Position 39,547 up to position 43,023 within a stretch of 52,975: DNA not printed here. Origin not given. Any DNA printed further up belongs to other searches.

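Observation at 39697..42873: One polypeptide carrying a complete UvrD-type (SF1A) and a complete Pif1/RecD-type (SF1B) helicase, inserted between dnaN and yaaA at the origin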

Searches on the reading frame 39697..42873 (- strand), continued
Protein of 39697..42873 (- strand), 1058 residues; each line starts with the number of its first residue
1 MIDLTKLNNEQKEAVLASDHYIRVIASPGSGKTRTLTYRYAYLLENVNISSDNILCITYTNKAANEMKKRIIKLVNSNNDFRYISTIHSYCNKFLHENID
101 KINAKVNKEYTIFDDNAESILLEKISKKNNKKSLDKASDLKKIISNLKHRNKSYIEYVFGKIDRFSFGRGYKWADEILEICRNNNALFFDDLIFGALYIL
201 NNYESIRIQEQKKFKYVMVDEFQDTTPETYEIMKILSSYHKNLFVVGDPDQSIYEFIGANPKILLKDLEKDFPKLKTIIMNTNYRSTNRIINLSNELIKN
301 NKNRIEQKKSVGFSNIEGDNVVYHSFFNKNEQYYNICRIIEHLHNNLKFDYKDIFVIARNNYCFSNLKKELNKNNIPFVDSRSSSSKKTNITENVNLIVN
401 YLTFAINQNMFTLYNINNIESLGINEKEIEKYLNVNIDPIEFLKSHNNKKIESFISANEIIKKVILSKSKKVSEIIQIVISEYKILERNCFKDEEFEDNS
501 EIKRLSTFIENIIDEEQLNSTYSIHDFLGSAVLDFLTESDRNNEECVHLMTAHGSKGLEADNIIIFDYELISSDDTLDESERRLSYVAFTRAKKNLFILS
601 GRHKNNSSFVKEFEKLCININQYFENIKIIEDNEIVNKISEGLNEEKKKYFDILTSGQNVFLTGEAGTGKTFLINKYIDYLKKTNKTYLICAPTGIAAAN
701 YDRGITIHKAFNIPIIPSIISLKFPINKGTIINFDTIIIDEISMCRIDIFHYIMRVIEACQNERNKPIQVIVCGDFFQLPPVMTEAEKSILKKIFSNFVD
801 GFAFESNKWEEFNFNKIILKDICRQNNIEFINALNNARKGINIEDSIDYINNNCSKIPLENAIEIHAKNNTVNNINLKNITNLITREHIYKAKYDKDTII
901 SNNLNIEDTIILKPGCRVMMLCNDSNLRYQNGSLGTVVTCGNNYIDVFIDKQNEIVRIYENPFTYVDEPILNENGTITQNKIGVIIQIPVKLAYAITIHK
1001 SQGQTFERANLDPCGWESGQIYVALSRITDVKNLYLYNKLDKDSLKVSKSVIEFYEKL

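Call 42: search_dna_similar(query=window:39697-42873:-, collection=phages, mode=protein, max_rows=25)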
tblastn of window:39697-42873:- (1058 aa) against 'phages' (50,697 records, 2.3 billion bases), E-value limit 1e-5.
Records with a match: 678; places in all: 681; records where one place covers at least 80% of the query: 0.
Best place of each record, by identity: <60% 678.
By first word of the organism name: Vibrio 215; Escherichia 113; Flavobacterium 65; Bacteriophage 56; Bacillus 42; Klebsiella 30; Salmonella 18; Campylobacter 16; Aeromonas 15; Cronobacter 15; and 31 more.
By host as written in the record: - 249; Flavobacterium columnare 58; Escherichia coli 36; Vibrio cholerae 19; Campylobacter jejuni 15; Klebsiella pneumoniae 12; Escherichia coli K-12 12; Escherichia coli K-12 MG1655 12; and 129 more.
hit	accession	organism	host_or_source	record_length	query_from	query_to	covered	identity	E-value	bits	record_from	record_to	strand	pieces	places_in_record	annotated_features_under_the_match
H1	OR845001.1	Staphylococcus phage SA 1306 Kay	Staphylococcus aureus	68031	4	612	58%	31.6%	2e-61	236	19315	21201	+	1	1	record has no annotation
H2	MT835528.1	Bacteriophage sp.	human fecal samples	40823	1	613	58%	31.0%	7e-60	231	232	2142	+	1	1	record has no annotation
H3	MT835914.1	Bacteriophage sp.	human fecal samples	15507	4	615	58%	30.6%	5e-57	222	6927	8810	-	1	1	record has no annotation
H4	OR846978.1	Listeria phage LM 4-11-1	Listeria monocytogenes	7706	7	621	58%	30.0%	3e-56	219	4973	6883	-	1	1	record has no annotation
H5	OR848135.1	Listeria phage LM 4-14-1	Listeria monocytogenes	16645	7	621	58%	30.0%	3e-56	219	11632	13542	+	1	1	record has no annotation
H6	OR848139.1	Listeria phage LM 4-14-1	Listeria monocytogenes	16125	7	621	58%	30.0%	3e-56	219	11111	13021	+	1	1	record has no annotation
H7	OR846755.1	Listeria phage LM 4-11-1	Listeria monocytogenes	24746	7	621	58%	30.0%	4e-56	219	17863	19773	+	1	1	record has no annotation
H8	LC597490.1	Bacillus phage vB_BceM_WH1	Bacillus cereus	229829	1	604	57%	30.4%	1e-50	202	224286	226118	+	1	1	UvrD-helicase domain-containing protein_gp294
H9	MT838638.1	Bacteriophage sp.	human fecal samples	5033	4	604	57%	30.3%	4e-54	212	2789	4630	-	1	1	record has no annotation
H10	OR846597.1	Enterococcus phage Efs 1-1-1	Enterococcus faecalis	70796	7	598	56%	30.2%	1e-52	209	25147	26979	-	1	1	record has no annotation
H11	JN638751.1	Bacillus phage G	Bacillus megaterium str. ATCC 43725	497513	2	609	57%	29.3%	6e-43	177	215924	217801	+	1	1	299: gp299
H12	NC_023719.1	Bacillus phage G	Bacillus megaterium str. ATCC 43725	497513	2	609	57%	29.3%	6e-43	177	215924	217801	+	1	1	299: DNA helicase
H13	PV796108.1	Bacillus phage Edson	Bacillus cereus BC102p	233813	4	604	57%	29.5%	2e-49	198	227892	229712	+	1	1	DNA helicase PcrA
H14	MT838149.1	Bacteriophage sp.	human fecal samples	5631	2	598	56%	29.7%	3e-55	216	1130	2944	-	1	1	record has no annotation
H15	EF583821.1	Bacillus phage 0305phi8-36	Bacillus thuringiensis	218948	4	604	57%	29.3%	1e-45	186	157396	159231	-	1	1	ORF023: PcrA helicase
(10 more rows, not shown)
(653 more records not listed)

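Call 43: search_dna_similar(query=window:39697-42873:-, collection=plasmids, mode=protein, max_rows=25)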
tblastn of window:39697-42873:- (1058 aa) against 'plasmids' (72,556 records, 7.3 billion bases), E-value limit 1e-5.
Records with a match: 2051; places in all: 2229; records where one place covers at least 80% of the query: 0.
Best place of each record, by identity: <60% 2051.
By first word of the organism name: Enterobacter 276; Salmonella 228; Escherichia 196; Ralstonia 139; Klebsiella 104; Sinorhizobium 87; Bacillus 83; Vibrio 61; Acinetobacter 61; Citrobacter 55; and 239 more.
By predicted mobility (MOB-suite, as given by PLSDB): conjugative 973; non-mobilizable 771; mobilizable 307.
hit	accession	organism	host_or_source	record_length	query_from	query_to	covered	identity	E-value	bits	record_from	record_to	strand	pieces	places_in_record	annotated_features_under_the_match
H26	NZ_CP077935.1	Staphylococcus aureus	Homo sapiens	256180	4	612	58%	31.6%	7e-61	236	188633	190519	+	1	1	pcrA: DNA helicase PcrA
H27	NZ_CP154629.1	Acetoanaerobium noterae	cell culture,Sludge of a digestion ...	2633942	1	628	59%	30.5%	2e-55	219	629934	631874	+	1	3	none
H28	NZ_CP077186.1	Fusobacterium animalis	Homo sapiens,resected colorectal tumor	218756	4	632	59%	30.3%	1e-43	181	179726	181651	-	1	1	UvrD-helicase domain-containing protein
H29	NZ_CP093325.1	Bacillus sp. N5-665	whole organism,peat soil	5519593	4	649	61%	28.9%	5e-53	211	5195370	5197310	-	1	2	none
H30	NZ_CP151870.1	Bacillus thuringiensis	tobacco,mixed culture,leaves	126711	4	649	61%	28.8%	4e-53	211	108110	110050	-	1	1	pcrA: DNA helicase PcrA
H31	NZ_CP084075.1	Fusobacterium vincentii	-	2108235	4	626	59%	29.8%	4e-44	183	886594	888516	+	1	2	none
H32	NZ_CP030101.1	Listeria monocytogenes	Environment,water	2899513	7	621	58%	30.0%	1e-55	219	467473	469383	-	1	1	none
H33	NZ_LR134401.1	Listeria monocytogenes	Homo sapiens,Vein blood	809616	7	621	58%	30.0%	1e-55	219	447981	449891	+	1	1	pcrA: DNA helicase PcrA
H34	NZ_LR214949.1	Mesomycoplasma hyorhinis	Uninoculated HEP-2 tissue culture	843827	4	602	57%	30.1%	4e-48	196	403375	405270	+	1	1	UvrD-helicase domain-containing protein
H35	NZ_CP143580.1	Enterococcus faecalis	Homo sapiens,bacterial isolate,sonicate ...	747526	7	598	56%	30.2%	4e-52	209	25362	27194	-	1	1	pcrA: DNA helicase PcrA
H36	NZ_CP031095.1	Clostridium botulinum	Homo sapiens,human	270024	6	667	63%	26.9%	2e-28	132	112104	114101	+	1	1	ATP-dependent helicase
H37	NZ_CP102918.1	Clostridium botulinum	Pate collected as part of botulism ...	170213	6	667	63%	26.9%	2e-28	132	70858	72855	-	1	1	ATP-dependent helicase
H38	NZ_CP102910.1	Clostridium botulinum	Homo sapiens,Fecal sample from botulism ...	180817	6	667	63%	26.9%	2e-28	132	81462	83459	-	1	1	ATP-dependent helicase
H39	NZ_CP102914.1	Clostridium botulinum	Homo sapiens,Fecal sample from botulism ...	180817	6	667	63%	26.9%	2e-28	132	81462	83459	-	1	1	ATP-dependent helicase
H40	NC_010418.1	Clostridium botulinum A3 str. Loch Maree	-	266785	6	667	63%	26.8%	1e-28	132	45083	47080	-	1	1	ATP-dependent helicase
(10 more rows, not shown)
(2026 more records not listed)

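Call 44: find_related_loci(query=A1, collection=viral_contigs, flank=10000)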
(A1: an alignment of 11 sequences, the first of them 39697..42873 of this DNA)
Query A1 (1058 aa) in viral_contigs; peptide patterns used: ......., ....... (x = any residue, [..] = any of these).
110 stretches matched a pattern; 17 encode a relative of the query (tblastn E <= 1e-3); 17 distinct loci.
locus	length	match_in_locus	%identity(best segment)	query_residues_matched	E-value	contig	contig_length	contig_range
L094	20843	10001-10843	28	10-297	2e-16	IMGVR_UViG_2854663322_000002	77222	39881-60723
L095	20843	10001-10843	29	10-297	7e-16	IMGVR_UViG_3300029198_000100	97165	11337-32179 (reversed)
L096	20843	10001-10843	29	10-297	8e-16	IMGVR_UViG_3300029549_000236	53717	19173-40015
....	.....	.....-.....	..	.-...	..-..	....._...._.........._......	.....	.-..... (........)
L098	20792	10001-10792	26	26-321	2e-15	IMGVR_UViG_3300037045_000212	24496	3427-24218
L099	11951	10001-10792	26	26-321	2e-15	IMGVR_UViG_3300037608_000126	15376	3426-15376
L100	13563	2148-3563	26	26-563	9e-15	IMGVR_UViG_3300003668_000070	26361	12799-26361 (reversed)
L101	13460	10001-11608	20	13-570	4e-12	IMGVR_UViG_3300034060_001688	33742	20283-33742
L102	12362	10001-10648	32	13-290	8e-10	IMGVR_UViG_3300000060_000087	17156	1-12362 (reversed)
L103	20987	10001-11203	25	187-614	2e-10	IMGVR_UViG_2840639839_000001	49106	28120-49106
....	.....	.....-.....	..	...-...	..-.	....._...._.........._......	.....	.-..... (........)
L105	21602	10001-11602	19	7-564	8e-9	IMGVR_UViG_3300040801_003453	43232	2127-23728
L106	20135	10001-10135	46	214-259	3e-5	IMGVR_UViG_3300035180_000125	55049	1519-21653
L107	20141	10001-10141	42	212-259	1e-4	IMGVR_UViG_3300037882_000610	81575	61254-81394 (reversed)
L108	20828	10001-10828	32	214-598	1e-4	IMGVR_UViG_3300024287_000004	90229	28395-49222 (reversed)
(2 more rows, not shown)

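Call 45: search_protein_families(library=phrogs, proteins=[L003:1164-1547:+, L003:1579-2499:+, L003:2501-3589:+, L003:3594-4085:+, L003:4251-5165:+, L003:9004-9798:+, L092:633-1355:+, L092:1374-1790:+, L092:2288-2728:+, L092:2815-3843:+], max_evalue=0.001)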
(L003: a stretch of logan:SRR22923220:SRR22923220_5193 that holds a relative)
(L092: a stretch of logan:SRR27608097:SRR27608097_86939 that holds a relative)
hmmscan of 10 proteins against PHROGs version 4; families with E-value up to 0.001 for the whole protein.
L003:1164-1547:+ (127 aa): 0 families

L003:1579-2499:+ (306 aa): 0 families

L003:2501-3589:+ (362 aa): 0 families

L003:3594-4085:+ (163 aa): 1 family
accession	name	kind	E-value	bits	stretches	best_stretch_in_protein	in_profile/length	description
phrog_16756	-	unknown function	0.00049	21.1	0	69-105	23-57/58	-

L003:4251-5165:+ (304 aa): 0 families

L003:9004-9798:+ (264 aa): 5 families
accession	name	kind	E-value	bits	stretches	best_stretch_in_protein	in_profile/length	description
phrog_4871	-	other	4.5e-52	178.5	1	24-251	190-436/764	ATP-dependent protease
phrog_3757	-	unknown function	9.8e-10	39.3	1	43-239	122-313/367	-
phrog_168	-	DNA, RNA and nucleotide metabolism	4.1e-08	34.3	1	29-258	24-237/314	clamp loader of DNA polymerase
phrog_6841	-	unknown function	3.2e-05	24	1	25-79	33-82/470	-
phrog_3277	-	DNA, RNA and nucleotide metabolism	0.00026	21.9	1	41-128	4-91/168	DnaC-like helicase loader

L092:633-1355:+ (240 aa): 0 families

L092:1374-1790:+ (138 aa): 0 families

L092:2288-2728:+ (146 aa): 0 families

L092:2815-3843:+ (342 aa): 7 families
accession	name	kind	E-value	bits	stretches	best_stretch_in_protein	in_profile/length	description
phrog_4871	-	other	4.6e-50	171.8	1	100-332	191-438/764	ATP-dependent protease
phrog_5846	-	DNA, RNA and nucleotide metabolism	2.1e-06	28.3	1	121-287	36-174/380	clamp loader of DNA polymerase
phrog_168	-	DNA, RNA and nucleotide metabolism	1.7e-05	25.7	1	118-312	38-213/314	clamp loader of DNA polymerase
phrog_1297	-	other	1.8e-05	24.9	1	123-201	26-109/356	ATPase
phrog_4339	-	unknown function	7.6e-05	23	0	123-145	52-74/552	-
phrog_8638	-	unknown function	0.00069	19.3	0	123-206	306-379/568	-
phrog_3757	-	unknown function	0.00093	19.7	0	113-330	118-325/367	-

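Call 46: fold_search(model_id=the predicted structure, library=pdb)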
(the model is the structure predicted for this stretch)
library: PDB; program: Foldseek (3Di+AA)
matches with E <= 10: 1014; with E <= 0.001: 126
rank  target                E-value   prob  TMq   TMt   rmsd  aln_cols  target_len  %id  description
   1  3pjr_A                1.4e-28  1.00  0.37  0.55   9.1       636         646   28  HELICASE SUBSTRATE COMPLEX (released 1999-04-08)
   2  4c2t_D                3.6e-28  1.00  0.37  0.55   9.3       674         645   25  Crystal structure of full length Deinococcus radiodurans UvrD in complex with DNA (released 2013-10-30)
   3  4c2t_B                5.9e-28  1.00  0.37  0.55   9.0       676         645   24  Crystal structure of full length Deinococcus radiodurans UvrD in complex with DNA (released 2013-10-30)
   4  4c2t_A                1.8e-27  1.00  0.38  0.57   8.9       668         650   25  Crystal structure of full length Deinococcus radiodurans UvrD in complex with DNA (released 2013-10-30)
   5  4c30_A                2.8e-27  1.00  0.37  0.56   8.9       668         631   26  Crystal structure of Deinococcus radiodurans UvrD in complex with DNA, form 2 (released 2013-10-30)
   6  4c30_F                7.5e-27  1.00  0.38  0.56   8.8       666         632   25  Crystal structure of Deinococcus radiodurans UvrD in complex with DNA, form 2 (released 2013-10-30)
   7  2is6_A                1.1e-26  1.00  0.36  0.53   9.6       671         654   24  Crystal structure of UvrD-DNA-ADPMgF3 ternary complex (released 2007-01-09)
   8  2is6_B                2.6e-26  1.00  0.36  0.53   9.2       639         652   22  Crystal structure of UvrD-DNA-ADPMgF3 ternary complex (released 2007-01-09)
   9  5fhe_A                3.5e-26  1.00  0.31  0.70   6.5       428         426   32  Crystal structure of Bacteroides Pif1 bound to ssDNA (released 2016-03-30)
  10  4c30_D                4.9e-26  1.00  0.41  0.62   8.1       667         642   25  Crystal structure of Deinococcus radiodurans UvrD in complex with DNA, form 2 (released 2013-10-30)
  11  4c2t_C                4.9e-26  1.00  0.38  0.56   9.2       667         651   26  Crystal structure of full length Deinococcus radiodurans UvrD in complex with DNA (released 2013-10-30)
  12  5ftc                  5.7e-26  1.00  0.25  0.57  11.1       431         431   32  Crystal structure of Pif1 helicase from Bacteroides in complex with ADP (released 2016-02-03)
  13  5fhg_A                6.3e-26  1.00  0.24  0.55  11.2       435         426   31  Structure of unliganded Pif1 from Bacteroides sp (released 2016-03-30)
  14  4c2u_A                1.0e-25  1.00  0.37  0.53   9.2       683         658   25  Crystal structure of Deinococcus radiodurans UvrD in complex with DNA, Form 1 (released 2013-10-30)
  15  2is1_A                1.1e-25  1.00  0.37  0.55   8.7       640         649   23  Crystal structure of UvrD-DNA-SO4 complex (released 2007-01-09)
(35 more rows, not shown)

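Call 52: search_protein_families(library=padloc, proteins=[P0178, P0159, P0240], max_evalue=1e-10)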
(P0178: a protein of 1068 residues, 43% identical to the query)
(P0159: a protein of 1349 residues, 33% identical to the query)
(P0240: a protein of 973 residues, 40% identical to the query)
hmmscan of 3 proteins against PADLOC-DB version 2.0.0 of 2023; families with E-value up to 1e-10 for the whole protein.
P0178 (1068 aa): 10 families
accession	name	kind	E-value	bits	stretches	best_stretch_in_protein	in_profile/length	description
PDLC05066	PDC-S68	-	4.6e-20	69.3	1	586-782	520-721/1202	-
PDLC05064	PDC-S68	-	5.2e-20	68.8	1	649-782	692-824/1273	-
PDLC01734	typeIV_RecD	-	3.8e-19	66.4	1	642-784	340-478/763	RecD_0_IVD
PDLC05065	PDC-S68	-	6.3e-19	65.3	0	645-782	609-745/1221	-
PDLC05014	PDC-S41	-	7.6e-18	62.2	0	520-617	533-622/657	-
PDLC02350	AbiO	-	3.5e-17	60.3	1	239-392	179-305/468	AbiO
PDLC02372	Nhi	-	8.6e-17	58.9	1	255-389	191-305/470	-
PDLC05035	PDC-S53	-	4.1e-15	52.9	0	659-842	513-677/900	-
PDLC01148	RecD_like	-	6.3e-15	52.5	0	635-784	306-447/719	RecD/Tra ATPase fused to N-terminal HHH domain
PDLC04476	PDC-M16A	-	2.2e-11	40.9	0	644-783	7-181/691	-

P0159 (1349 aa): 39 families (the best 25 are shown)
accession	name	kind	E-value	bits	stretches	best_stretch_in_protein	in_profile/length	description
PDLC03802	RTasHel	-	8.3e-71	237.7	1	561-937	4-356/675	DRT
PDLC00114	GajB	-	1.4e-63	213.5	1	564-986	9-443/635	UrvD helicase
PDLC00117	GajB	-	8.3e-63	210.8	1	560-998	14-457/604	UrvD helicase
PDLC00132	GajB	-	2.5e-48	163.2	2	710-1004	163-463/625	UrvD helicase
PDLC00107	GajB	-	3e-48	162.8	1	552-1102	5-560/587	UrvD helicase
PDLC00103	GajB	-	1.2e-47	161.2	1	568-1005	22-460/612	UrvD helicase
PDLC00130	GajB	-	4.1e-46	155.4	1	567-941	8-384/589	UrvD helicase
PDLC00127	GajB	-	6.5e-45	151.7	1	565-956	11-400/594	UrvD helicase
PDLC00119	GajB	-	1.5e-43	147.6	1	565-1105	6-550/565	UrvD helicase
PDLC00123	GajB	-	1.8e-42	143.7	1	565-1105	7-514/540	UrvD helicase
PDLC00112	GajB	-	1e-35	121.4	1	563-847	6-296/581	UrvD helicase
PDLC00121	GajB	-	3.3e-35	119.7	1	563-1111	6-527/565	UrvD helicase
PDLC00104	GajB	-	3.9e-35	119.6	1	565-916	6-318/574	UrvD helicase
PDLC00116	GajB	-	9.1e-35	118.4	2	733-974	131-375/557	UrvD helicase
PDLC00110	GajB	-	1.2e-34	117.9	1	708-882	213-400/725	UrvD helicase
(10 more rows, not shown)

P0240 (973 aa): 7 families
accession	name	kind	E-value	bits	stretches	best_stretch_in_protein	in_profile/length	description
PDLC01734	typeIV_RecD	-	6.5e-21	72.3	1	545-697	332-476/763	RecD_0_IVD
PDLC01148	RecD_like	-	5.1e-19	66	1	528-697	294-445/719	RecD/Tra ATPase fused to N-terminal HHH domain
PDLC05064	PDC-S68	-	2.5e-17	59.9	1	555-697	688-824/1273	-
PDLC05065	PDC-S68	-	3.1e-16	56.4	0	570-697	623-745/1221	-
PDLC05066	PDC-S68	-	2.1e-15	53.9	1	547-697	573-721/1202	-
PDLC04475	PDC-M16A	-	6.6e-12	42.7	0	558-713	17-198/721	-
PDLC04476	PDC-M16A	-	2e-11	41.1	0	554-710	6-192/691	-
